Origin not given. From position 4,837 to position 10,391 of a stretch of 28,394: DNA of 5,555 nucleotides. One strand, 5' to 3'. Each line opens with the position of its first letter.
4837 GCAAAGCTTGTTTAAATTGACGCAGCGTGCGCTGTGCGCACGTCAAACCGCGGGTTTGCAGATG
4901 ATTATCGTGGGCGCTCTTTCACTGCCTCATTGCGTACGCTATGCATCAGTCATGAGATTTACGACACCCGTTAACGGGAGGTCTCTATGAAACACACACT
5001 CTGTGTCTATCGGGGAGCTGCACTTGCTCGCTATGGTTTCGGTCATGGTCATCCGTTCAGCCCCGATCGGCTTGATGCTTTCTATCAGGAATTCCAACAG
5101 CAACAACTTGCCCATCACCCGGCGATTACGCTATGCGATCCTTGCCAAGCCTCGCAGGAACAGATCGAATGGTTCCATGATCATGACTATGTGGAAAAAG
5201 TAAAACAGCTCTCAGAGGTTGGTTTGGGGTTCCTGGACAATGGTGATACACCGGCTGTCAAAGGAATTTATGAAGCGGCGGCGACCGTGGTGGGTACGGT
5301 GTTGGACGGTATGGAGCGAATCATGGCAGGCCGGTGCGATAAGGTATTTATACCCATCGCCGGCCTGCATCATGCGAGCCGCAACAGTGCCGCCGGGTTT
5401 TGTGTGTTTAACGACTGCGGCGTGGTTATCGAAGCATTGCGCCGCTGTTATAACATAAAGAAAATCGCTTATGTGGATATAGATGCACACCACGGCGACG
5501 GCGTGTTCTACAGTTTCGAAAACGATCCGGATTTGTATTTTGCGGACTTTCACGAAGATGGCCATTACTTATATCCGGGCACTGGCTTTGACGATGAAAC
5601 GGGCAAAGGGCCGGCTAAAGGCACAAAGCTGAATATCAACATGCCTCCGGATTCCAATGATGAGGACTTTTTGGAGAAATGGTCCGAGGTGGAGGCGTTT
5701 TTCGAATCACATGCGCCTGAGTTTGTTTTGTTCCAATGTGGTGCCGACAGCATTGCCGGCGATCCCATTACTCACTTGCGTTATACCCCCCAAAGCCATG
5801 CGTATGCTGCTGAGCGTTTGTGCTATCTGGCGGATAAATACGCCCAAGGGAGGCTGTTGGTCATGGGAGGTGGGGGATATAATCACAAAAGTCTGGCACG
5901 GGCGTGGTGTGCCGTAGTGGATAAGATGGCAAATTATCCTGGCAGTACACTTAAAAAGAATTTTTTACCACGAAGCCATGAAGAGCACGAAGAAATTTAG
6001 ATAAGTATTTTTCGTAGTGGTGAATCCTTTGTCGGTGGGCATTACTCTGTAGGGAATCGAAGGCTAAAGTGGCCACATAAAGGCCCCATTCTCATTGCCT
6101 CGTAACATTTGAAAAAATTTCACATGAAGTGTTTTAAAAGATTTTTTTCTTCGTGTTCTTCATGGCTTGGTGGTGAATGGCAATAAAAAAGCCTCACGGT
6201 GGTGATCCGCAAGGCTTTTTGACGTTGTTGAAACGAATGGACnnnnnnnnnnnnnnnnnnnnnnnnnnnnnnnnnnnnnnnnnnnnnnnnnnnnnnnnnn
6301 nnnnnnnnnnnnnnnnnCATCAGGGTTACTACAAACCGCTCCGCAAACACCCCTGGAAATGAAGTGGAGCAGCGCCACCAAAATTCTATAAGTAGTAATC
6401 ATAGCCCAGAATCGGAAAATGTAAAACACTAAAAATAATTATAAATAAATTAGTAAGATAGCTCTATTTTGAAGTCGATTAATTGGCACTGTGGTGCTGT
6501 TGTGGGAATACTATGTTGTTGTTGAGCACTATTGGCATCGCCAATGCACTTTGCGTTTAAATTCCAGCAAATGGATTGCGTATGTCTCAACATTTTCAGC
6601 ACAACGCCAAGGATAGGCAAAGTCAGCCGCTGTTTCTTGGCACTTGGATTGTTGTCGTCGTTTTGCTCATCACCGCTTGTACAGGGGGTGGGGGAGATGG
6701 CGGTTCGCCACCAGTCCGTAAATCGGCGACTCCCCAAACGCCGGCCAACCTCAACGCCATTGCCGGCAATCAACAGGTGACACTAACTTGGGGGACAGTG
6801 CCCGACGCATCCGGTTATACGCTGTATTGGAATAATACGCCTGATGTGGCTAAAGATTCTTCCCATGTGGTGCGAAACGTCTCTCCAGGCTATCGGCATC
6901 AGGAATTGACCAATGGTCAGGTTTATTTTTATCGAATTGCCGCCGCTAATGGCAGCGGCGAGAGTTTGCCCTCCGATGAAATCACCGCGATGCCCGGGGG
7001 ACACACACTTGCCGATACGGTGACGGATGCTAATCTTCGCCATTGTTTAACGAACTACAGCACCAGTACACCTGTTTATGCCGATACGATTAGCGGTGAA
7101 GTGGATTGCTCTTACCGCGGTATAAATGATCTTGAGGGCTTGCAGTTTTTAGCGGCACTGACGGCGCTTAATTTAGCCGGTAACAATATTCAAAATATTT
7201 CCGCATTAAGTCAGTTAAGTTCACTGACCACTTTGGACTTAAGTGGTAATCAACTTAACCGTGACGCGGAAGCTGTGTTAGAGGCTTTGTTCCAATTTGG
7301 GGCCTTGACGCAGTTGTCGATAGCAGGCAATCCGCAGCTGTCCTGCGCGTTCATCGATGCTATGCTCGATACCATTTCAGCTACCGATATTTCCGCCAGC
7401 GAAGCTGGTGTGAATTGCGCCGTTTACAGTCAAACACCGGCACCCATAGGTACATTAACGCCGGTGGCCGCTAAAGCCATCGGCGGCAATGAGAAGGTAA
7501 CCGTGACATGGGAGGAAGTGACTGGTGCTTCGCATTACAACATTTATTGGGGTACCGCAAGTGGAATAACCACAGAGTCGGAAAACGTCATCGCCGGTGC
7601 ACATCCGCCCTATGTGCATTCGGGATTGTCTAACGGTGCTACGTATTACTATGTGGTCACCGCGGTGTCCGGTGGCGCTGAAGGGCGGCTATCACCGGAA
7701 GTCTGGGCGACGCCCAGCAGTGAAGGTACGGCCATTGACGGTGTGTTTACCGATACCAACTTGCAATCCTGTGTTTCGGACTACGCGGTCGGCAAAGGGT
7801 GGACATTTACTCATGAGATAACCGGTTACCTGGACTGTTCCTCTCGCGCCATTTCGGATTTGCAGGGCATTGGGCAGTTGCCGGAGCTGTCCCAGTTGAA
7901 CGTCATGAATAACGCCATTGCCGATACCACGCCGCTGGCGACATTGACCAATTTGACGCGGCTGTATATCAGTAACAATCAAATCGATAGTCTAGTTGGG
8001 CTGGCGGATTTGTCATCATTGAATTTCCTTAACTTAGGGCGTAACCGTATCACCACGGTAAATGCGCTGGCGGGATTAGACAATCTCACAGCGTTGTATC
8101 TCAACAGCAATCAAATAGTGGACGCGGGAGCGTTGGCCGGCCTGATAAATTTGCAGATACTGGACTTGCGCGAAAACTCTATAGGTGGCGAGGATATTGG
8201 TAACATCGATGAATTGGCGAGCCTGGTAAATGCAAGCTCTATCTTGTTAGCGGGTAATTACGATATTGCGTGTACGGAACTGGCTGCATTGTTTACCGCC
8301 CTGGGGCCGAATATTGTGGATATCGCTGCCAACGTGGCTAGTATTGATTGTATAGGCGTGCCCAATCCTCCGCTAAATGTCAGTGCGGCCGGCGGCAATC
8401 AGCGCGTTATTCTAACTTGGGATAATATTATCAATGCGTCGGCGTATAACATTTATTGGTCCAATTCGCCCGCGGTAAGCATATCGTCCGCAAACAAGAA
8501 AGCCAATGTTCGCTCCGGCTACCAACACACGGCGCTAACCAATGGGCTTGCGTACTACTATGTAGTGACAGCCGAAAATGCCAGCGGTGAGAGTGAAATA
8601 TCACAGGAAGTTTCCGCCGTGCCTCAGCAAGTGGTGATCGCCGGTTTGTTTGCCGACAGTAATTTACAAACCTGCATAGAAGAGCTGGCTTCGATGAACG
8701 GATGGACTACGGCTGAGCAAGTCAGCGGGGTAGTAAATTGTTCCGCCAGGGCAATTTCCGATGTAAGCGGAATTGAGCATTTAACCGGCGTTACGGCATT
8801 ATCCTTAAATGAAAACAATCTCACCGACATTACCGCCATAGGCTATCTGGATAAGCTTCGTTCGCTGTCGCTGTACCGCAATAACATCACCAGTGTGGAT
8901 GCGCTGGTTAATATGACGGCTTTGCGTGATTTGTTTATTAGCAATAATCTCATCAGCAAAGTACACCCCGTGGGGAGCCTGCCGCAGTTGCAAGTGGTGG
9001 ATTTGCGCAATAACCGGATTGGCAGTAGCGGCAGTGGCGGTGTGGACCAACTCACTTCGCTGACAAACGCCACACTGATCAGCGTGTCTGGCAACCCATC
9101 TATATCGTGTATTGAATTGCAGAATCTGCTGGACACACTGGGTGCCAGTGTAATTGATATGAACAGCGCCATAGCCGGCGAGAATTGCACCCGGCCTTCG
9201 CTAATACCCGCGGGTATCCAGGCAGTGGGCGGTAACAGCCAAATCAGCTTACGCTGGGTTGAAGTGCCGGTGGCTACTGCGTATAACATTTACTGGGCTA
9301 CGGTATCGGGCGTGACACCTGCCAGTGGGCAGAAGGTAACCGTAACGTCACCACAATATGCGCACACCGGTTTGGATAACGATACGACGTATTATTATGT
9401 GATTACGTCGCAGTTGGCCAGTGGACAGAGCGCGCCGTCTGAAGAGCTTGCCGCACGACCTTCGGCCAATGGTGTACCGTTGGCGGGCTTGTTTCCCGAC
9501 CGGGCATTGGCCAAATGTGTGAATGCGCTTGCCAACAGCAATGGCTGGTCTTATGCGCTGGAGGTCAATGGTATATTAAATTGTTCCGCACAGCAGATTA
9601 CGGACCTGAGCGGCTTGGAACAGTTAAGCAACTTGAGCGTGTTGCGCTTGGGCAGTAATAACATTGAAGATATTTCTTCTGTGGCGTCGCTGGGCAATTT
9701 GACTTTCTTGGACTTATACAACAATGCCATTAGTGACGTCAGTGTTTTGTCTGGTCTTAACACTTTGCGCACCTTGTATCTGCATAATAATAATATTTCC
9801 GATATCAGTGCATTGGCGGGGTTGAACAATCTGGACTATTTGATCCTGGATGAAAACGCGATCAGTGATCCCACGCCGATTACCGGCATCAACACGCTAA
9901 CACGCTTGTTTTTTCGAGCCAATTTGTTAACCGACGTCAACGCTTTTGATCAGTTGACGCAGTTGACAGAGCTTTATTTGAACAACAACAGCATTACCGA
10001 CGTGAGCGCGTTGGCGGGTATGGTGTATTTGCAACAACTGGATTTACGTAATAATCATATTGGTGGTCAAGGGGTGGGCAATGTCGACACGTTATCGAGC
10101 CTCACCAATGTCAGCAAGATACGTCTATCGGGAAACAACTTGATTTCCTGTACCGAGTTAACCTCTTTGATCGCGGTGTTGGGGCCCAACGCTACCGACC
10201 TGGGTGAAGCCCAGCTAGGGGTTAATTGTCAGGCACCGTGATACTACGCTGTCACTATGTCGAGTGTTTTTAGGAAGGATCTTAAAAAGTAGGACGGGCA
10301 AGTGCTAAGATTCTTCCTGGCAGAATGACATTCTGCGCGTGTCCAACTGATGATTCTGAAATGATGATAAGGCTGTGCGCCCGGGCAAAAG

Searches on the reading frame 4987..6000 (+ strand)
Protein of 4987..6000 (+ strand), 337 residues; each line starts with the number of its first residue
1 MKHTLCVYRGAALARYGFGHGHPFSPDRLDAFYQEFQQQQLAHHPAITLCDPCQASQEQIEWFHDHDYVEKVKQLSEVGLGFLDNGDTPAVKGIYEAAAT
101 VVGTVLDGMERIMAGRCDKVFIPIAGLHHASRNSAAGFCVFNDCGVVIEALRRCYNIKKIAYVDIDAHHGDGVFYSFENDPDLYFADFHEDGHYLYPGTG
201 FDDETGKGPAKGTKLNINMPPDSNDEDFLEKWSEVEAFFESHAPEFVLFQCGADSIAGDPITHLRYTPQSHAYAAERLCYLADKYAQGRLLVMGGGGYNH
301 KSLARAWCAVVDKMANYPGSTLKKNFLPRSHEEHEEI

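Call 60: search_protein_families(library=pfam, proteins=[window:4987-6000:+], max_evalue=0.00001)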
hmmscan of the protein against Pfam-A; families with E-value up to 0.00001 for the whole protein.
window:4987-6000:+ (337 aa): 1 family
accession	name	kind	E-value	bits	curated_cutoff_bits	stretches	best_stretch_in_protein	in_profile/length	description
PF00850.24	Hist_deacetyl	-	1.8e-77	261.1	27.9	1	22-313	1-297/298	Histone deacetylase domain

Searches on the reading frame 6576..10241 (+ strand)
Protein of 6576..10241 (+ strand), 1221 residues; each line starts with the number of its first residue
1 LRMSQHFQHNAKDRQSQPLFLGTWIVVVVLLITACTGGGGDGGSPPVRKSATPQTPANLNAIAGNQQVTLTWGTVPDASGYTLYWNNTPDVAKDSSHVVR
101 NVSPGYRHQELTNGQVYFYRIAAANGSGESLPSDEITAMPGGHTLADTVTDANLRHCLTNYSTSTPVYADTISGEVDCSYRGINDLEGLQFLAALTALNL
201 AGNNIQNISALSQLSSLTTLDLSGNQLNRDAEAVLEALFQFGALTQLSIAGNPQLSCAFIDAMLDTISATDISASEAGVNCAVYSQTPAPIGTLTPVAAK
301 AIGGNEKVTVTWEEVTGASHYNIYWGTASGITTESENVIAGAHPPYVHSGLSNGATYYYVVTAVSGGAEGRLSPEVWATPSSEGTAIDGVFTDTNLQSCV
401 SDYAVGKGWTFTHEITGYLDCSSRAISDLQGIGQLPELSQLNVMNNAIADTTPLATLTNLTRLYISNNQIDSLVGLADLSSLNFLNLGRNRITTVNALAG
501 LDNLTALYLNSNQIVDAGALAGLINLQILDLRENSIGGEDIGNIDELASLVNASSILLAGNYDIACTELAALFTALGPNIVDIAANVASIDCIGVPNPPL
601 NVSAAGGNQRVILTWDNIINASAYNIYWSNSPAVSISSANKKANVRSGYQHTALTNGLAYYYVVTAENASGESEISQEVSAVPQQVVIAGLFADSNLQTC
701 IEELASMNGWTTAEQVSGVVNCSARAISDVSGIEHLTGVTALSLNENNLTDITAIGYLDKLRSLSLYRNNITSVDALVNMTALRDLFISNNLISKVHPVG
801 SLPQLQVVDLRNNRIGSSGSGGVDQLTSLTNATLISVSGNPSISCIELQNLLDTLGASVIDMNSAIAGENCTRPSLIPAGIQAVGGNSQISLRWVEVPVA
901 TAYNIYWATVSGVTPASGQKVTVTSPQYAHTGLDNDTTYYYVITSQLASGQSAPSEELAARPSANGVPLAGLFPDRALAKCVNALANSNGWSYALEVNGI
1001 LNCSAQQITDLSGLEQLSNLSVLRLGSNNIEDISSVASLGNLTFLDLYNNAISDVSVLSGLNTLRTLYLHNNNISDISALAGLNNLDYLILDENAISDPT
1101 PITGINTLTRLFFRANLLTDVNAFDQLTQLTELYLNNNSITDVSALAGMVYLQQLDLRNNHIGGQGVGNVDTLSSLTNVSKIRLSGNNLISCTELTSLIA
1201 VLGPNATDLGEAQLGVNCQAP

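Call 9: search_protein_families(library=pfam, proteins=[window:6576-10241:+], max_evalue=0.01)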
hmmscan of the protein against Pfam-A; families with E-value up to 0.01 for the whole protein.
window:6576-10241:+ (1221 aa): 12 families
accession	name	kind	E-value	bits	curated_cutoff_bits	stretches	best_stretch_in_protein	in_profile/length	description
PF12799.13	LRR_4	-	1.5e-65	216.1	27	10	1041-1081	2-43/44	Leucine Rich repeats (2 copies)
PF13855.12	LRR_8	-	1.7e-44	149.8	27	7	1108-1162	3-61/61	Leucine rich repeat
PF23952.1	LRR_EndoS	-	1.5e-22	80.4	27.9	2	693-813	2-116/116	Endo-beta-N-acetylglucosaminidase EndoS LRR domain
PF14580.12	LRR_9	-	2.6e-16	60.1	30.5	2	745-841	27-124/175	Leucine-rich repeat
PF00041.27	fn3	-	3.1e-16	59.8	25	3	56-137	3-82/84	Fibronectin type III domain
PF00560.39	LRR_1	-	2e-15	54.1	20.6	0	1064-1080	2-20/23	Leucine Rich Repeat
PF23598.1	LRR_14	-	5e-14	52.3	40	3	1004-1133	8-141/353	Leucine-rich repeat region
PF23211.1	LRR_LRWD1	-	9.5e-13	48.7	28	1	1008-1095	11-97/190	Leucine-rich repeat and WD repeat-containing protein 1, LRR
PF13516.12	LRR_6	-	1.6e-09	37.5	23.4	0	1151-1167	4-20/24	Leucine Rich repeat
PF16656.11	Pur_ac_phosph_N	-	3.7e-05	24.6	30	0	65-126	12-83/93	Purple acid Phosphatase, N-terminal domain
PF25019.1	LRR_R13L1-DRL21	-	0.00022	21.6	27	0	1008-1071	61-126/127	R13L1/DRL21 LRRs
PF02973.23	Sialidase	-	0.00083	19.3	26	1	984-1059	110-183/189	Sialidase, N-terminal domain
